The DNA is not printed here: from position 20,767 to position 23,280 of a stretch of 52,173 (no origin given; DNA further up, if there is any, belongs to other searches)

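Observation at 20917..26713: Giant tail-fibre-like type-II membrane protein paired with a TM-less VirD4/TraG-like ATPase, 8.7 kb from the VirB4 operon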

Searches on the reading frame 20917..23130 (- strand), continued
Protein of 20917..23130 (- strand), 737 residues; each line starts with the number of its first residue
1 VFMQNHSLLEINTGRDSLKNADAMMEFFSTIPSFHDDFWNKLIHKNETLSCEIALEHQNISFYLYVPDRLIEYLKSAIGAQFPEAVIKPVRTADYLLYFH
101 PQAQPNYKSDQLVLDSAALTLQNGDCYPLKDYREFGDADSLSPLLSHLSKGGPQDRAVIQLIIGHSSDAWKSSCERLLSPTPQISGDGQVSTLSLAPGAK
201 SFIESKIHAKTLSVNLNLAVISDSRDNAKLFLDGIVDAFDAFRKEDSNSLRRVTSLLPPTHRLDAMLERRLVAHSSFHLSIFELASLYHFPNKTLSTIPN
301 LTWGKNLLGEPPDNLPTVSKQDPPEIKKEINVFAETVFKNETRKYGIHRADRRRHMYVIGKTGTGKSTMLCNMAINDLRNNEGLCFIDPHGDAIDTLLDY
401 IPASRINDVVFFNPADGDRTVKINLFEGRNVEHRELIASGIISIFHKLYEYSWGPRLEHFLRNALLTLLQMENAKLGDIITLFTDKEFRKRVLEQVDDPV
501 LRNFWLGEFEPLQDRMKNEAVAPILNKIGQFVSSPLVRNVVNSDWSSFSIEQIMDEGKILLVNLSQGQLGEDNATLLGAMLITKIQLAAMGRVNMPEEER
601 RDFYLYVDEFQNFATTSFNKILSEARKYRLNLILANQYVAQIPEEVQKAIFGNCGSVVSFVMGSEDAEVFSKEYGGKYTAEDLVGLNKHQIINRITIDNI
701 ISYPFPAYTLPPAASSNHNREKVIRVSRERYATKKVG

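Call 52: fold_search(model_id=the predicted structure, library=pdb)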
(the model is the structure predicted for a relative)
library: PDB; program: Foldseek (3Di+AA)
matches with E <= 10: 589; with E <= 0.001: 50
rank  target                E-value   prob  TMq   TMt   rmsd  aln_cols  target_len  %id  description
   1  7o42_A                1.7e-09  1.00  0.39  0.32  13.2       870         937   10  TrwK/VirB4unbound trimer of dimers complex (with Hcp1) from the R388 type IV secretion system determined by cryo-EM. (released 2022-06-22)
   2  8rtd_T                2.2e-09  1.00  0.37  0.35  13.7       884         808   10  Stalk-Arches-IMC structure from the fully-assembled R388 type IV secretion system determined by cryo-EM. (released 2024-06-19)
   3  8rtd_O                2.7e-09  1.00  0.37  0.35  13.6       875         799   11  Stalk-Arches-IMC structure from the fully-assembled R388 type IV secretion system determined by cryo-EM. (released 2024-06-19)
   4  8rtd_g                3.9e-09  1.00  0.37  0.36  13.4       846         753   11  Stalk-Arches-IMC structure from the fully-assembled R388 type IV secretion system determined by cryo-EM. (released 2024-06-19)
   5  7o43_B                9.4e-09  1.00  0.38  0.36  13.2       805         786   10  TrwK/VirB4unbound dimer complex from R388 type IV secretion system determined by cryo-EM. (released 2022-06-22)
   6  8rtd_P                2.3e-08  1.00  0.46  0.45  11.1       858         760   12  Stalk-Arches-IMC structure from the fully-assembled R388 type IV secretion system determined by cryo-EM. (released 2024-06-19)
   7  8rtb_A                9.1e-08  1.00  0.33  0.33  14.0       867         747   11  Extended inner membrane complex (IMC) protomer structure (TrwM/VirB3-TrwK/VirB4-TrwI/VirB6-TrwG/VirB8-TrwE/VirB10) fro (released 2024-06-19)
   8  7o43_A                1.3e-07  1.00  0.35  0.34  14.6       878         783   10  TrwK/VirB4unbound dimer complex from R388 type IV secretion system determined by cryo-EM. (released 2022-06-22)
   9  7o41_B                8.0e-07  1.00  0.34  0.35  13.3       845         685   10  Hexameric composite model of the Inner Membrane Complex (IMC) with the Arches from the fully-assembled R388 type IV se (released 2022-06-22)
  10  8rtd_V                8.0e-07  1.00  0.33  0.34  17.5       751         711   12  Stalk-Arches-IMC structure from the fully-assembled R388 type IV secretion system determined by cryo-EM. (released 2024-06-19)
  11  7o41_A                1.2e-06  1.00  0.35  0.35  13.8       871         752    9  Hexameric composite model of the Inner Membrane Complex (IMC) with the Arches from the fully-assembled R388 type IV se (released 2022-06-22)
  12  6sz9_A                1.3e-06  1.00  0.30  0.43   9.7       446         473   17  Type IV Coupling Complex (T4CC) from L. pneumophila. (released 2020-05-13)
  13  1e9r_F                1.4e-06  1.00  0.30  0.47  10.4       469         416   16  Bacterial conjugative coupling protein TrwBdeltaN70. Trigonal form in complex with sulphate. (released 2001-02-06)
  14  1gl6_G                1.6e-06  1.00  0.31  0.48  10.1       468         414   16  Plasmid coupling protein TrwB in complex with the non-hydrolysable GTP analogue GDPNP (released 2002-05-16)
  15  1e9r_G                2.1e-06  1.00  0.29  0.46   9.6       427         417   17  Bacterial conjugative coupling protein TrwBdeltaN70. Trigonal form in complex with sulphate. (released 2001-02-06)
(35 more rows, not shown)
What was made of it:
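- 20917..23124 (-): ATPase gene: 735 aa, made of a DUF8128 N-domain and a VirD4/TrwB-type P-loop motor, with no TM helix. Foldseek (call 52).
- On VirB4-type T4SS ATPase: The top Foldseek hits are full-length TrwK/VirB4, with E of 2e-9 or lower and TM-scores of 0.33-0.46 (call 52).
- On HerA/DUF87 helicases: HerA ranks below TrwB in Foldseek (call 52).
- Closest known: VirD4/TrwB/TraG-type type IV coupling proteins. Same: Foldseek matches to TrwB and DotL (call 52).
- Closest known: VirB4/TrwK ATPase of plasmid R388. Same: These are the best full-length Foldseek matches: E of 2e-9 or lower, with 750-880 aligned columns (call 52).
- Foldseek matches to TrwB, DotL and VirB4 (call 52).
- Tried and rejected: DUF8128 as a VirB4 N-terminal domain: suggested by Foldseek (call 52).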

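Call 80: find_encoding_contigs(protein=P0032, flank=7000, max_places=1)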
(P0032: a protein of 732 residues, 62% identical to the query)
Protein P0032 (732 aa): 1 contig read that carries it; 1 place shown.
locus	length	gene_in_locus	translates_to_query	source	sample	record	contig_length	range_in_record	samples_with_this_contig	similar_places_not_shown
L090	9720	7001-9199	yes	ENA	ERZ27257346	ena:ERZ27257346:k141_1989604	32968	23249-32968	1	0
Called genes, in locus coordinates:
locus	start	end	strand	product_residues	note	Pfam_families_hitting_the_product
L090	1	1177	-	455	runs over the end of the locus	PF07497:Rho_RNA_bind, PF00006:ATP-synt_ab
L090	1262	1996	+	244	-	PF13353:Fer4_12, PF04055:Radical_SAM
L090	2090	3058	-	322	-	PF04203:Sortase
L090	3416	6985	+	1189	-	-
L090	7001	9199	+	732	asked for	PF26449:DUF8128, PF01935:DUF87 (weak), PF10412:TrwB_AAD_bind, PF12696:TraG-D_C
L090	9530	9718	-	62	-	?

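Call 81: find_encoding_contigs(protein=P0031, flank=7000, max_places=1)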
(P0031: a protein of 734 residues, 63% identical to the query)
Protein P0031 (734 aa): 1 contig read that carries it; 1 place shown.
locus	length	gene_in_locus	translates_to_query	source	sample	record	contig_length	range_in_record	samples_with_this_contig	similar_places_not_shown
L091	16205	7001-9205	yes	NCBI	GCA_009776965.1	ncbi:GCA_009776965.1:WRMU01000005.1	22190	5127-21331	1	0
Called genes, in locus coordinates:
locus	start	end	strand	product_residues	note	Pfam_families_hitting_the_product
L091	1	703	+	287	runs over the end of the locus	-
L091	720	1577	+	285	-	PF13489:Methyltransf_23, PF05401:NodS (weak), PF13847:Methyltransf_31 (weak), PF08241:Methyltransf_11, PF08242:Methyltransf_12, PF13649:Methyltransf_25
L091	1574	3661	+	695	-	PF13524:Glyco_trans_1_2 (weak)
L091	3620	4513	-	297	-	PF04203:Sortase (weak)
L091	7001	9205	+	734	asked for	PF26449:DUF8128, PF01935:DUF87 (weak), PF10412:TrwB_AAD_bind, PF12696:TraG-D_C (weak)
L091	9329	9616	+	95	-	PF01541:GIY-YIG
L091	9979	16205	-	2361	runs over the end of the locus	PF24681:Kelch_KLHDC2_KLHL20_DRC7, PF24681:Kelch_KLHDC2_KLHL20_DRC7, PF24981:Beta-prop_ATRN-LZTR1, PF25210:Kelch_FKB95, PF13415:Beta-prop_FBX42, PF13964:Beta-prop_Calicin, PF24981:Beta-prop_ATRN-LZTR1, PF24681:Kelch_KLHDC2_KLHL20_DRC7, +8 more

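Call 82: find_encoding_contigs(protein=P0018, flank=7000, max_places=1)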
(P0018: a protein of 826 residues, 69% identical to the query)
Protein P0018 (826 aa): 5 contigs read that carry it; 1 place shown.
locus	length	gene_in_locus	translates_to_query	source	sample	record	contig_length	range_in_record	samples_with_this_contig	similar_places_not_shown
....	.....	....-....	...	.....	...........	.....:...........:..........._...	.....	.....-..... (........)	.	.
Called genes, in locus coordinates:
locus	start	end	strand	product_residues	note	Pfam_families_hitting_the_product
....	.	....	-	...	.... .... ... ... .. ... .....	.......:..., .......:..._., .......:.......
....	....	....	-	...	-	-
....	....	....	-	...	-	-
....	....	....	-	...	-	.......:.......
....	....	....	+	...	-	-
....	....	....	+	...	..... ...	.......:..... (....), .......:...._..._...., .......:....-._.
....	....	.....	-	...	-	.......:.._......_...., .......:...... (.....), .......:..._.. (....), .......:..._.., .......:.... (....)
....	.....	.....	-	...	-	-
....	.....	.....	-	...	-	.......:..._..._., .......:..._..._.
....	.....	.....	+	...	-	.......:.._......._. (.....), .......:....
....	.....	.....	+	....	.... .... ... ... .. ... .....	-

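Call 91: search_protein_families(library=pfam, proteins=[L090:3416-6985:+], max_evalue=0.01)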
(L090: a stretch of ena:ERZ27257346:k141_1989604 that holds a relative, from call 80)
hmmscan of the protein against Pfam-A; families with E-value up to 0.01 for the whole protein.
L090:3416-6985:+ (1189 aa): 0 families

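Call 93: search_dna_similar(query=window:20917-23124:-, collection=phages, mode=protein, max_rows=12)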
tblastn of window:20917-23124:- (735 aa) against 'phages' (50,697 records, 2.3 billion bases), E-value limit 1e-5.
Records with a match: 43; places in all: 43; records where one place covers at least 80% of the query: 2.
Best place of each record, by identity: <60% 43.
By first word of the organism name: Bacillus 38; Lysinibacillus 2; Brevibacillus 1; Microcystis 1; Clostridium 1.
By host as written in the record: Bacillus subtilis 7; Bacillus subtilis BEST7003 7; Bacillus thuringiensis 4; Bacillus cereus 4; - 3; Bacillus cereus BGSC 6E1 2; Bacillus cereus HER1399 2; Bacillus megaterium str. ATCC 43725 2; and 10 more.
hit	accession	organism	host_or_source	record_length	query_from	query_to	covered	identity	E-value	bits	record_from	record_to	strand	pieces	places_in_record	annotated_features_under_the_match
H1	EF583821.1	Bacillus phage 0305phi8-36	Bacillus thuringiensis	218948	55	644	80%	21.0%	2e-8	64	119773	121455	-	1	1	ORF201: hypothetical protein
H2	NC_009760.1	Bacillus phage 0305phi8-36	Bacillus thuringiensis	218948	55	644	80%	21.0%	2e-8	64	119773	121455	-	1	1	ORF201: hypothetical protein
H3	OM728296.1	Bacillus phage vB_BsuM-Goe26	Bacillus subtilis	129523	192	688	68%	22.8%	3e-13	80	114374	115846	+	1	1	hypothetical protein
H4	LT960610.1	Bacillus phage SBSphiC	Bacillus subtilis BEST7003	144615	192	688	68%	22.8%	4e-13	80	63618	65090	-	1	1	record has no annotation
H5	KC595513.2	Bacillus phage Shanette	Bacillus cereus BGSC 6E1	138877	204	630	58%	23.3%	3e-16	90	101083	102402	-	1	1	hypothetical protein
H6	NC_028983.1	Bacillus phage Shanette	Bacillus cereus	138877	204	630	58%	23.3%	3e-16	90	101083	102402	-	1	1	hypothetical protein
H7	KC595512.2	Bacillus phage JL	Bacillus cereus BGSC 6E1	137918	204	630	58%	23.0%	2e-16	90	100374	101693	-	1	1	lipid A export ATP-binding/permease protein Msb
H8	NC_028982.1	Bacillus phage JL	Bacillus cereus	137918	204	630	58%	23.0%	2e-16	90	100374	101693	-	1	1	lipid A export ATP-binding/permease protein Msb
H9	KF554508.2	Bacillus phage CP-51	Bacillus cereus HER1399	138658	204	630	58%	23.0%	2e-15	87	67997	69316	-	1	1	hypothetical protein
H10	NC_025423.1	Bacillus phage CP-51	Bacillus cereus HER1399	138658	204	630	58%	23.0%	2e-15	87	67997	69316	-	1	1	hypothetical protein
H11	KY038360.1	Brevibacillus phage MRSA107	sputum specimen in the respiratory ...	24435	276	688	56%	21.4%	4e-16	89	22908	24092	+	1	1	record has no annotation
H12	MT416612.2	Bacillus phage YungSlug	Bacillus thuringiensis kurstaki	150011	293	688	54%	20.8%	3e-9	67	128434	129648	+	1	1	ATPase domain protein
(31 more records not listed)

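Call 94: search_dna_similar(query=window:20917-23124:-, collection=plasmids, mode=protein, max_rows=12)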
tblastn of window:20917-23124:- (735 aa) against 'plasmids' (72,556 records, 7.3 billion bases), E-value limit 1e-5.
Records with a match: 480; places in all: 493; records where one place covers at least 80% of the query: 5.
Best place of each record, by identity: <60% 480.
By first word of the organism name: Bacillus 163; Streptomyces 120; Staphylococcus 33; Clostridium 20; Natrinema 13; Sulfolobus 11; Haladaptatus 10; Lysinibacillus 8; Priestia 7; Lactobacillus 7; and 54 more.
By predicted mobility (MOB-suite, as given by PLSDB): non-mobilizable 400; mobilizable 71; conjugative 9.
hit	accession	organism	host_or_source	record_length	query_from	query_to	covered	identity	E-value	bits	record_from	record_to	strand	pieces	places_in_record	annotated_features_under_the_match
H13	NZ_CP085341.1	Haladaptatus halobius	cell culture,saline soil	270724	45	733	94%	23.0%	1e-34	150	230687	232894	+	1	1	type IV secretion system DNA-binding domain-containing protein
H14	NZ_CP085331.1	Haladaptatus salinisoli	cell culture,saline soil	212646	45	733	94%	23.0%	3e-34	149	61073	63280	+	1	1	type IV secretion system DNA-binding domain-containing protein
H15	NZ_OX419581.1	Bacillus subtilis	garden soil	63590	37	727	94%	22.6%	2e-26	124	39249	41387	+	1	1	DUF87 domain-containing protein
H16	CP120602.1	Bacillus subtilis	cell culture,cornstarch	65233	37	727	94%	22.6%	3e-26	123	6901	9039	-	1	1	DUF87 domain-containing protein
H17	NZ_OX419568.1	Bacillus subtilis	garden soil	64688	37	727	94%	22.6%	3e-26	123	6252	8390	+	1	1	DUF87 domain-containing protein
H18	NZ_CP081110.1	Sulfitobacter mediterraneus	-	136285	326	708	52%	39.2%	5e-82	293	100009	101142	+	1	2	type IV secretion system DNA-binding domain-containing protein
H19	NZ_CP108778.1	Embleya sp. NBC_00896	-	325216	277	708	59%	32.1%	7e-66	245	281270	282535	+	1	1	type IV secretory system conjugative DNA transfer family protein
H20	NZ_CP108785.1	Embleya sp. NBC_00888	-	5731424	277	728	61%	30.7%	9e-60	227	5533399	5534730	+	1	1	none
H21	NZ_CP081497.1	Streptomyces sp. BHT-5-2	whole organism,plant soil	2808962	338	688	48%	34.4%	3e-61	231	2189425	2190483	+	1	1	none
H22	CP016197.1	Bacillus thuringiensis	organism,soil sample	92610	149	644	67%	23.5%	2e-6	59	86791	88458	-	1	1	none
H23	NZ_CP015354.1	Bacillus thuringiensis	Caenorhabditis elegans,whole organism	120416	149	644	67%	23.5%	3e-6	59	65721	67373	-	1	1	hypothetical protein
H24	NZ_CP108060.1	Streptomyces sp. NBC_00280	-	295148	195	673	65%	24.3%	7e-20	102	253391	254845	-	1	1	ATP/GTP-binding protein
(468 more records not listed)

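Call 96: get_annotated_region(hit=H15, flank=9000)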
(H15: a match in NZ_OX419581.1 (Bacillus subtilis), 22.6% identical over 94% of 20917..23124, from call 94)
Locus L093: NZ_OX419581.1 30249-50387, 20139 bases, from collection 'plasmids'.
description: Bacillus subtilis isolate NRS6116 plasmid NRS6116_2, complete sequence
organism: Bacillus subtilis (NCBI taxid 1423)
taxonomy: Bacteria; Bacillota; Bacilli; Bacillales; Bacillaceae; Bacillus; Bacillus subtilis
host: -; source: garden soil; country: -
typing (MOB-suite, as given by PLSDB): non-mobilizable
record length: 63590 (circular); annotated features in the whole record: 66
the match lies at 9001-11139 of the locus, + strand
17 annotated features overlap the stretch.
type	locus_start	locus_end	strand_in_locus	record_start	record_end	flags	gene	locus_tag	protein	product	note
CDS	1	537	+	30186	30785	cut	-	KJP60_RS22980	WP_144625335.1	hypothetical protein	-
CDS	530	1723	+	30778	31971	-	-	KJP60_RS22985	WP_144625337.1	peptidoglycan DD-metalloendopeptidase family protein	-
CDS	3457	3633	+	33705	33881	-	-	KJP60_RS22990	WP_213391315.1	hypothetical protein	-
CDS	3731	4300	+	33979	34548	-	-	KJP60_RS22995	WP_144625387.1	hypothetical protein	-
CDS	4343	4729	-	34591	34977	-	-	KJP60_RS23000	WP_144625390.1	hypothetical protein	-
CDS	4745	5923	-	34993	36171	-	-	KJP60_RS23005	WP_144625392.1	hypothetical protein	-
CDS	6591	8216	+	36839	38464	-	-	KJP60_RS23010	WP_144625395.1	hypothetical protein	-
CDS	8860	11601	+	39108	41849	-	-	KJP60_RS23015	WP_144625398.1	DUF87 domain-containing protein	-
CDS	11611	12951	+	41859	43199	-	-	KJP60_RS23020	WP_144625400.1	replication-relaxation family protein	-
CDS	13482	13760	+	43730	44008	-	-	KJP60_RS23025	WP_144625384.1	hypothetical protein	-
CDS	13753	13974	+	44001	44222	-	-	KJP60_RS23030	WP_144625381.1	hypothetical protein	-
CDS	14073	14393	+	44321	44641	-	-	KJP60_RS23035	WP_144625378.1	hypothetical protein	-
CDS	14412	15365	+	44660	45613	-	-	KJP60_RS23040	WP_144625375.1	conjugal transfer protein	-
CDS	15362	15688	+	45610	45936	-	-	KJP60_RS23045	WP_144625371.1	TcpD family membrane protein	-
CDS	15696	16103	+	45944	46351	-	-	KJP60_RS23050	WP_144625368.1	TcpE family conjugal transfer membrane protein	-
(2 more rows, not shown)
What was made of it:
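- On Type IV coupling protein (VirD4/TrwB/TraG/TraD): A distant relative on a Bacillus plasmid does meet this feature (call 96).
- Closest known: TM-less "DUF87 domain-containing protein" of Bacillus subtilis plasmid NRS6116_2. Different: The Bacillus copy lies next to a relaxase-family gene and TcpD/TcpE/ATPase transfer genes (call 96).
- A relative occupies the coupling-protein position on a Bacillus plasmid (call 96).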
